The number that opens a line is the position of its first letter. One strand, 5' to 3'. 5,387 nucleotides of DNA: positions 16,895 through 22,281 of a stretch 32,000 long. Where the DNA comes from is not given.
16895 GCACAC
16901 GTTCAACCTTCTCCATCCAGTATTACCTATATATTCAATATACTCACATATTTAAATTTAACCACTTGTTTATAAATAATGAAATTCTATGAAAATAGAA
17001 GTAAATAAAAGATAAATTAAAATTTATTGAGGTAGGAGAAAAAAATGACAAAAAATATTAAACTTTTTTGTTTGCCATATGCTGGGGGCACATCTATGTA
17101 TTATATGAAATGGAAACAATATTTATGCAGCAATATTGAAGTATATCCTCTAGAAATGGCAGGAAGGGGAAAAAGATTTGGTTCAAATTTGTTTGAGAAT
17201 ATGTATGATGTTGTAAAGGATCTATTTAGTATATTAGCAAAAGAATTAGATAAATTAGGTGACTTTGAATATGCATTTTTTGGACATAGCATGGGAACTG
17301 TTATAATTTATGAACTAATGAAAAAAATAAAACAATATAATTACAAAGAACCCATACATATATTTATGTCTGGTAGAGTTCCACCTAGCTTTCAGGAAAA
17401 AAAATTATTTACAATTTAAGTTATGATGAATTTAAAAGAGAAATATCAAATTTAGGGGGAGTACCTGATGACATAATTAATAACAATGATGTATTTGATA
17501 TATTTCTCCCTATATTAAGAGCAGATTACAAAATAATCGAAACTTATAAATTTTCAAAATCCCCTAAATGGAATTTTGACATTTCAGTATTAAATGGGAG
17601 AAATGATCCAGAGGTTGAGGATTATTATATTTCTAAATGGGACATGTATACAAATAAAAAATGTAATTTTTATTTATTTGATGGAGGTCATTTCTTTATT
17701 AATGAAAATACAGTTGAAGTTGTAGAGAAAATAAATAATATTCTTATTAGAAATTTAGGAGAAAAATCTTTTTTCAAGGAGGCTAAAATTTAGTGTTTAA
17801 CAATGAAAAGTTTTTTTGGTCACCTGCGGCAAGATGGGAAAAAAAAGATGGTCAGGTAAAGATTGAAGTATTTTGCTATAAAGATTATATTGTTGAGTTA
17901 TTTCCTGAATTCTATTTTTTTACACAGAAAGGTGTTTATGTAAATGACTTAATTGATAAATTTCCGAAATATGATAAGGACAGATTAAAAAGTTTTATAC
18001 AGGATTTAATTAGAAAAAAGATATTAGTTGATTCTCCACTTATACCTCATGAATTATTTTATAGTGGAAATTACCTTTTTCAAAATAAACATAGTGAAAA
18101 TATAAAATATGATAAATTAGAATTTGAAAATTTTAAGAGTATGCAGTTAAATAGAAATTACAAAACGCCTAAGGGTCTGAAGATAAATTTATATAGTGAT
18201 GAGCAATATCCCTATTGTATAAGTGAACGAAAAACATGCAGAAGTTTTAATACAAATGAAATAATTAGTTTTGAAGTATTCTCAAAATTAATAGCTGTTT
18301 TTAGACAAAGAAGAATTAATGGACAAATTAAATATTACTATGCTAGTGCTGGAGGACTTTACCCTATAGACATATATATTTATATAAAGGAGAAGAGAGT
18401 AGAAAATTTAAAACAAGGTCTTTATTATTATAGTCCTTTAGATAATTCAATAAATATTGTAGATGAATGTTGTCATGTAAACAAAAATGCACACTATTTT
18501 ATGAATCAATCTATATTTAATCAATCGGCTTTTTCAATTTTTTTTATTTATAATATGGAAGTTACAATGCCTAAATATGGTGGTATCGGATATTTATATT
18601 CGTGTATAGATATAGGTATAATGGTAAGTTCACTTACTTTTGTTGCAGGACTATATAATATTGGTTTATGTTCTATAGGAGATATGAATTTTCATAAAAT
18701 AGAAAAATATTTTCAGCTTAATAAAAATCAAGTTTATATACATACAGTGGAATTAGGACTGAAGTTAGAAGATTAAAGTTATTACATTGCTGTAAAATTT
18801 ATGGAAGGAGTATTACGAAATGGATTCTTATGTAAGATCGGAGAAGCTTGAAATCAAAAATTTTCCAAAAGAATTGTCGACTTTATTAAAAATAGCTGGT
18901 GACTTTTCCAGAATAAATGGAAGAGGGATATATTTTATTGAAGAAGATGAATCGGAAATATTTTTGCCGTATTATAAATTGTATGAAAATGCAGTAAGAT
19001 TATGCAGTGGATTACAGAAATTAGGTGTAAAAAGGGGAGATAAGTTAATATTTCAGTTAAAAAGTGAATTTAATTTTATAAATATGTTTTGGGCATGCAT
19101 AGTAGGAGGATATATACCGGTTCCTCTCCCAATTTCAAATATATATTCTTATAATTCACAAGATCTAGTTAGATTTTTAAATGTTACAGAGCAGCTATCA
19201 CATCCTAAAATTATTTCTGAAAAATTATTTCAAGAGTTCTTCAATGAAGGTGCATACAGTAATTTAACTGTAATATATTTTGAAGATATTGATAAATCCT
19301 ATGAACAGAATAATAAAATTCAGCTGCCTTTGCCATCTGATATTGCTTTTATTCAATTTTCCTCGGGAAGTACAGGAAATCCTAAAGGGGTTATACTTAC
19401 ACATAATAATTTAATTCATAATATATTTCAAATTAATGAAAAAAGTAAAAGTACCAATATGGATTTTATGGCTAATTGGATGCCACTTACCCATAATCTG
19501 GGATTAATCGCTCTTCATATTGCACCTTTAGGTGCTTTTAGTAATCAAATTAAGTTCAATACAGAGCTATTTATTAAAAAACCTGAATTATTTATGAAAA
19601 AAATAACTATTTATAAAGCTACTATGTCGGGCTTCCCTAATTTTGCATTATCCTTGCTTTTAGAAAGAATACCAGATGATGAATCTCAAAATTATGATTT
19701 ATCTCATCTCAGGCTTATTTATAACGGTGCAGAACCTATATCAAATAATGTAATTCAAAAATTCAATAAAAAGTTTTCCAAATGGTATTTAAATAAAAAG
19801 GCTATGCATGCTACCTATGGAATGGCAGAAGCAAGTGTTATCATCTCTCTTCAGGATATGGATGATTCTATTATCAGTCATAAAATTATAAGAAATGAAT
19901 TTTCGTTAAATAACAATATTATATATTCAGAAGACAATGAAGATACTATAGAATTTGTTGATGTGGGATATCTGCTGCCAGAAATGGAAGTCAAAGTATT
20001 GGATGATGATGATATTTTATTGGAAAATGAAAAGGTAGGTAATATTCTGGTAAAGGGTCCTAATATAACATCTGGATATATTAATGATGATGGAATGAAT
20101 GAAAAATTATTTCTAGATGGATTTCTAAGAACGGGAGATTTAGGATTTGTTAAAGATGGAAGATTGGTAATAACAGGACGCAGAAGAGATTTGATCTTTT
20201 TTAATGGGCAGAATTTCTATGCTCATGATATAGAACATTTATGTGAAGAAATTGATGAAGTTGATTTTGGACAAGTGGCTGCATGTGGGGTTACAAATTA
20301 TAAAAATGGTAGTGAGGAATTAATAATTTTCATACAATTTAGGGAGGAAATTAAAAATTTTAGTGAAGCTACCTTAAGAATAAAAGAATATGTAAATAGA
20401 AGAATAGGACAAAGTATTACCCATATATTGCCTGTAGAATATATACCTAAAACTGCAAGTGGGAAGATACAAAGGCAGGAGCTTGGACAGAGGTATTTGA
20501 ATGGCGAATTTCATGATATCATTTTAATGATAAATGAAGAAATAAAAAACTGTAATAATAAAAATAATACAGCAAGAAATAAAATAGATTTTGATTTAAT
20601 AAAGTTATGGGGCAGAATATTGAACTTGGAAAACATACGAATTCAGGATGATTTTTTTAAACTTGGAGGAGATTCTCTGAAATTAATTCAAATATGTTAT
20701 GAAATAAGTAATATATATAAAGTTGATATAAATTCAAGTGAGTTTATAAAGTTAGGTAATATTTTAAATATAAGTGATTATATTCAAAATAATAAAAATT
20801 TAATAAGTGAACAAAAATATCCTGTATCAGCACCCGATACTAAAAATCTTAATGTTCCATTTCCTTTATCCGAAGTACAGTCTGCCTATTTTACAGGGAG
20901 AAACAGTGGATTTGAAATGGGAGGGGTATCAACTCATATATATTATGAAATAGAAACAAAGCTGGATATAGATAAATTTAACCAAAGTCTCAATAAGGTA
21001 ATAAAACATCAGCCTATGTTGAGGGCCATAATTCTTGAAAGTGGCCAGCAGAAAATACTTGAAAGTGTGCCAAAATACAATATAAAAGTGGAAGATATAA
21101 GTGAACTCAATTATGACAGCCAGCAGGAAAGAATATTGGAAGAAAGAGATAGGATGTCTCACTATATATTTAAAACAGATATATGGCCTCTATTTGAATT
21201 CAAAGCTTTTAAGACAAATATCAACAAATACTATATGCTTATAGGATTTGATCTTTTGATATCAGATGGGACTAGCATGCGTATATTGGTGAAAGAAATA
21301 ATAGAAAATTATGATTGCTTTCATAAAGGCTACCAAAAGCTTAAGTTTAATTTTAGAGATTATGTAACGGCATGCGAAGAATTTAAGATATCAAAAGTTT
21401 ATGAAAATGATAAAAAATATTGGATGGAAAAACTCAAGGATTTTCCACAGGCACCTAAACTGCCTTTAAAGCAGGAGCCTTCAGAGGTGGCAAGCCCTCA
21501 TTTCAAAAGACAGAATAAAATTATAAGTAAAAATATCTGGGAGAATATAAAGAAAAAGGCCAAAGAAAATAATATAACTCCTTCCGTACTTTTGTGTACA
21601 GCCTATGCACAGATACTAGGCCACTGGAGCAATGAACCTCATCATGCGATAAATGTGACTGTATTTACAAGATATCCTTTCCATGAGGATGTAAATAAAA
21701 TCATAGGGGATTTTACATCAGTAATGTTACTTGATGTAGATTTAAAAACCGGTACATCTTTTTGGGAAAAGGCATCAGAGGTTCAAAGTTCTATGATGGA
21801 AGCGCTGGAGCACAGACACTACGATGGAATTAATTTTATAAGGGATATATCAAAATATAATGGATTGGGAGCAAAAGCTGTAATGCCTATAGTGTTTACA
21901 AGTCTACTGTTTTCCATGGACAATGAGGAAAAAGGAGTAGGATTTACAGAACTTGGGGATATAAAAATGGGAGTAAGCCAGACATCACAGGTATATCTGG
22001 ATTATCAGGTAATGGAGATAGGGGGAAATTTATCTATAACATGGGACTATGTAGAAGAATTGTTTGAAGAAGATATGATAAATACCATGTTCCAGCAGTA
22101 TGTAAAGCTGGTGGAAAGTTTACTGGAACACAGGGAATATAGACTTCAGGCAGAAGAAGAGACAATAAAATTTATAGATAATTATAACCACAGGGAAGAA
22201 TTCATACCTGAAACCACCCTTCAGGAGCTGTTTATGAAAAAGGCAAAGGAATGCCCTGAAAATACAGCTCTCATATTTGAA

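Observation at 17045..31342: Compact lipo-thiazol(in)e-aldehyde NRPS locus: TE-II, SagB-type oxidase, FAAL-ACP-Cy-A-PCP-R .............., U32-like protein, AraC, MATE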

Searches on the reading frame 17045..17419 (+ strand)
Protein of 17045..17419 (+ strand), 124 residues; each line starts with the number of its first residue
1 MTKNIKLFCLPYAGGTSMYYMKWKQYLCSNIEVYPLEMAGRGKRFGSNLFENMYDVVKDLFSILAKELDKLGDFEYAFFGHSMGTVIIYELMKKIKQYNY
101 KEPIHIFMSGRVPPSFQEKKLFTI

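Call 8: search_protein_families(library=pfam, proteins=[window:17045-17419:+], max_evalue=0.01)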
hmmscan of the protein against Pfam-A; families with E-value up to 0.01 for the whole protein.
window:17045-17419:+ (124 aa): 2 families
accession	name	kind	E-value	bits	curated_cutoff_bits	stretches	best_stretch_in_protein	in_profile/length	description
PF00975.26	Thioesterase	-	2.7e-17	64.2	26.4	1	6-119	2-110/226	Thioesterase domain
PF12146.15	Hydrolase_4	-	2.6e-05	24.1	27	1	30-96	31-98/239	Serine aminopeptidase, S33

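Call 9: search_protein_families(library=ncbifam, proteins=[window:17045-17419:+], max_evalue=0.001)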
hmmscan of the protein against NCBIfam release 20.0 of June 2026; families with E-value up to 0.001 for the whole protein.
window:17045-17419:+ (124 aa): 0 families

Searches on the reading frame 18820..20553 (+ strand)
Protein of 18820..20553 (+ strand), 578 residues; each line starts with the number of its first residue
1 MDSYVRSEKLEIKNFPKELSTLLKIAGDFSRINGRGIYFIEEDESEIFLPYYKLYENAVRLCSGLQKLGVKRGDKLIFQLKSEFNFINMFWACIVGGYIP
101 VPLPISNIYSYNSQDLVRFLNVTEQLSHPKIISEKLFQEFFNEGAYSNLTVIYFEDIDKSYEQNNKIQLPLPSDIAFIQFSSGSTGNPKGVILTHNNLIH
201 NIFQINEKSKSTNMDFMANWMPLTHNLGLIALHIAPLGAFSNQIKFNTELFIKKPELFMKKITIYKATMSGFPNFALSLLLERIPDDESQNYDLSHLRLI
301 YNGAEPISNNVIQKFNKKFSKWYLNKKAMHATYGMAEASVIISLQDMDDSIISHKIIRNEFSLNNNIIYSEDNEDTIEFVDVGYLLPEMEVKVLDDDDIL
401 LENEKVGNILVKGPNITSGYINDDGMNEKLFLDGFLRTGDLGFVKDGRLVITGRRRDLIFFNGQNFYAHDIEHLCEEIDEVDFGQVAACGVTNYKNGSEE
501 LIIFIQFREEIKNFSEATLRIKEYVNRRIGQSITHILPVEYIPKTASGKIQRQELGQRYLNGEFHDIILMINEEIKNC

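Call 54: search_solved_structures(query=window:18820-20553:+, max_evalue=1e-20, show_alignments=1)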
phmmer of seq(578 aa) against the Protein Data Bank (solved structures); distinct sequences matched with E-value up to 1e-20: 28.
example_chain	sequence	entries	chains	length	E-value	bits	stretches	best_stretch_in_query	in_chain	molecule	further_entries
4r0m_B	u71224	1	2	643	6.1e-82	279.2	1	21-572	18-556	McyG protein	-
6ulw_A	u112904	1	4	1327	9.9e-81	275.2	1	35-576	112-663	Amino acid adenylation domain-containing protein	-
6ulx_A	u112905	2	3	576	1.2e-78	268.4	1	34-563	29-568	Amino acid adenylation domain-containing protein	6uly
7r7f_A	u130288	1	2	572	3e-62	214.2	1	39-563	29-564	Polyketide synthase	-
7r7e_A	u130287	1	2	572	3e-62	214.2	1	39-563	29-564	Polyketide synthase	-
3pbk_A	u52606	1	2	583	3.9e-62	213.8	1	25-561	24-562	Fatty Acyl-Adenylate Ligase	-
7r7g_A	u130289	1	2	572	7.7e-62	212.8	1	39-563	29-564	Polyketide synthase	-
3kxw_A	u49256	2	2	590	8.6e-57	196.1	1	37-555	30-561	Saframycin Mx1 synthetase B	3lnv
5d6j_A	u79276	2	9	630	5.4e-38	134.1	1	170-492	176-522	Acyl-CoA synthase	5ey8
5icr_A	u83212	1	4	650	6.3e-38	133.9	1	170-492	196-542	Acyl-CoA synthase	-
7wua_A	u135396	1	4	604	2.1e-36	128.8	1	172-554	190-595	Acyl-CoA synthase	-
5ey9_A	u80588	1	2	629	1.6e-35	125.9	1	175-491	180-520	Long-chain-fatty-acid--AMP ligase FadD32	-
8hd4_A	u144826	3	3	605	6.1e-35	124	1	49-565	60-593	Long-chain-fatty-acid--AMP ligase FadD23 | Fatty-acid-CoA ligase FadD23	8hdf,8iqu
5hm3_A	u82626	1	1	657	6.1e-34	120.7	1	174-488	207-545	Long-chain-fatty-acid--AMP ligase FadD32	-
3g7s_A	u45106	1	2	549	1.3e-31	113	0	51-343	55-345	Long-chain-fatty-acid--CoA ligase (FadD-1)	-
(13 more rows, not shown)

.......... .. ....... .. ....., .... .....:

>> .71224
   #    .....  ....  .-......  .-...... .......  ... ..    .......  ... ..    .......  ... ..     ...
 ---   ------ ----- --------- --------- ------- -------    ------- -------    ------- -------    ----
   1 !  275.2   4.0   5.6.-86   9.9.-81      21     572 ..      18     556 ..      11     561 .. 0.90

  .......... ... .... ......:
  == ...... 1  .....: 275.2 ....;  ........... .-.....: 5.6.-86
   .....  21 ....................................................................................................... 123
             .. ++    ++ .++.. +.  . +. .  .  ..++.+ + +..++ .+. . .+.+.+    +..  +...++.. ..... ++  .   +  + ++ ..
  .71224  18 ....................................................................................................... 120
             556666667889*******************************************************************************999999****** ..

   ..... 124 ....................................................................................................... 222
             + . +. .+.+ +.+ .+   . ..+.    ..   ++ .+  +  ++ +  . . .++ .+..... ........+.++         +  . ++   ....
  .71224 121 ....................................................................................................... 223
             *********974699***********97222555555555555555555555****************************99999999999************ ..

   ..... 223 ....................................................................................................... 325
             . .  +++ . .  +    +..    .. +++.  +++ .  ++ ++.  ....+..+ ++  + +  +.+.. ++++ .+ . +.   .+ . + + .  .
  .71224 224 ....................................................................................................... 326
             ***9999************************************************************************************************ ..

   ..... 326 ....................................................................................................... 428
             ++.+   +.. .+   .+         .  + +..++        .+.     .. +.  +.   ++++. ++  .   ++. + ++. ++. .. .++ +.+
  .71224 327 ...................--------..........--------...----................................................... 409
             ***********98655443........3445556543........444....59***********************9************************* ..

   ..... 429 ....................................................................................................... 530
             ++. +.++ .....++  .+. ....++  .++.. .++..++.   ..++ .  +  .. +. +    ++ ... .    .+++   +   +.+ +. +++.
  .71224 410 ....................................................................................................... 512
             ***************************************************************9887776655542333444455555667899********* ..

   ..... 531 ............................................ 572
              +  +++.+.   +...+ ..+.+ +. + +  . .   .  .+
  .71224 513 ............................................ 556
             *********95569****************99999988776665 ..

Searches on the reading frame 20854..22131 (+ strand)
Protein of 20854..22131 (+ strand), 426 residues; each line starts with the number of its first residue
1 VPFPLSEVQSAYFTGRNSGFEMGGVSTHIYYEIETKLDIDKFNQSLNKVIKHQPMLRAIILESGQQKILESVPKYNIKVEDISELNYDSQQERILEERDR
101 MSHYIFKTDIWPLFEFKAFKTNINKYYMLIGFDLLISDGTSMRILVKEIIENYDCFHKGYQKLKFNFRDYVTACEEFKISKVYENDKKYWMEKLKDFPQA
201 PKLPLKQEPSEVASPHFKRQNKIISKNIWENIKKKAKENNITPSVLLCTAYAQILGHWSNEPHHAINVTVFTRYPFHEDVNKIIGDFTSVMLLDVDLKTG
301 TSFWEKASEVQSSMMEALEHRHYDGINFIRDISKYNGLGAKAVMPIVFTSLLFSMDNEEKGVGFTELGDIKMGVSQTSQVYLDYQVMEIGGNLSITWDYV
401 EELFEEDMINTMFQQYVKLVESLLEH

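Call 30: search_solved_structures(query=window:20854-22131:+, max_evalue=0.00001, show_alignments=2)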
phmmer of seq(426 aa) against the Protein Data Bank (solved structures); distinct sequences matched with E-value up to 0.00001: 28.
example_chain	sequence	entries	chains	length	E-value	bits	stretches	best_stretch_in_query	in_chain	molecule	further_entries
5t3e_A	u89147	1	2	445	1.2e-120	406.7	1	2-425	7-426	Bacillamide synthetase heterocyclization domain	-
7ly7_A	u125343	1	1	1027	1.1e-119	403.5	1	2-425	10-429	BmdB, Bacillamide NRPS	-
7ly4_E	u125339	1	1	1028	1.1e-119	403.5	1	2-425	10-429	BmdB, bacillamide NRPS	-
5t7z_A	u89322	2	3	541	8.6e-73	249.1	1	1-425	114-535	EpoB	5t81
7jtj_A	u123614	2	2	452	8.8e-73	249.1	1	2-424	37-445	Irp2 protein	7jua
7ry6_A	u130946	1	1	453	5.5e-59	203.6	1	2-424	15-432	HMWP2 nonribosomal peptide synthetase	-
7emy_A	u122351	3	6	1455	2e-48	168.8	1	2-424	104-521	Dihydroaeruginoic acid synthetase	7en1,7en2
6lta_A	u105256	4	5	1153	2.4e-47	165.3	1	2-424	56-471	Nonribosomal peptide synthetase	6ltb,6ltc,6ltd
9up2_A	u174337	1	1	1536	7.2e-15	58.3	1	127-426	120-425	PvdL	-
9rde_A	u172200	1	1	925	7.9e-15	58.2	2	44-426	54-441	Bacitracin synthase 3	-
9lcq_A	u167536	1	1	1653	9e-15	58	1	127-426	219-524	PvdL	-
9lcp_A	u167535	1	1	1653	9e-15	58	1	127-426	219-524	PvdL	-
9lco_A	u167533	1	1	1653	9e-15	58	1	127-426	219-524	PvdL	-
8hlk_A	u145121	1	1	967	7.6e-14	55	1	27-321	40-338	Microcystin synthetase B (Fragment)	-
8xjz_C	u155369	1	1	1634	7.6e-13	51.7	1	33-421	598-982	Peptide synthetase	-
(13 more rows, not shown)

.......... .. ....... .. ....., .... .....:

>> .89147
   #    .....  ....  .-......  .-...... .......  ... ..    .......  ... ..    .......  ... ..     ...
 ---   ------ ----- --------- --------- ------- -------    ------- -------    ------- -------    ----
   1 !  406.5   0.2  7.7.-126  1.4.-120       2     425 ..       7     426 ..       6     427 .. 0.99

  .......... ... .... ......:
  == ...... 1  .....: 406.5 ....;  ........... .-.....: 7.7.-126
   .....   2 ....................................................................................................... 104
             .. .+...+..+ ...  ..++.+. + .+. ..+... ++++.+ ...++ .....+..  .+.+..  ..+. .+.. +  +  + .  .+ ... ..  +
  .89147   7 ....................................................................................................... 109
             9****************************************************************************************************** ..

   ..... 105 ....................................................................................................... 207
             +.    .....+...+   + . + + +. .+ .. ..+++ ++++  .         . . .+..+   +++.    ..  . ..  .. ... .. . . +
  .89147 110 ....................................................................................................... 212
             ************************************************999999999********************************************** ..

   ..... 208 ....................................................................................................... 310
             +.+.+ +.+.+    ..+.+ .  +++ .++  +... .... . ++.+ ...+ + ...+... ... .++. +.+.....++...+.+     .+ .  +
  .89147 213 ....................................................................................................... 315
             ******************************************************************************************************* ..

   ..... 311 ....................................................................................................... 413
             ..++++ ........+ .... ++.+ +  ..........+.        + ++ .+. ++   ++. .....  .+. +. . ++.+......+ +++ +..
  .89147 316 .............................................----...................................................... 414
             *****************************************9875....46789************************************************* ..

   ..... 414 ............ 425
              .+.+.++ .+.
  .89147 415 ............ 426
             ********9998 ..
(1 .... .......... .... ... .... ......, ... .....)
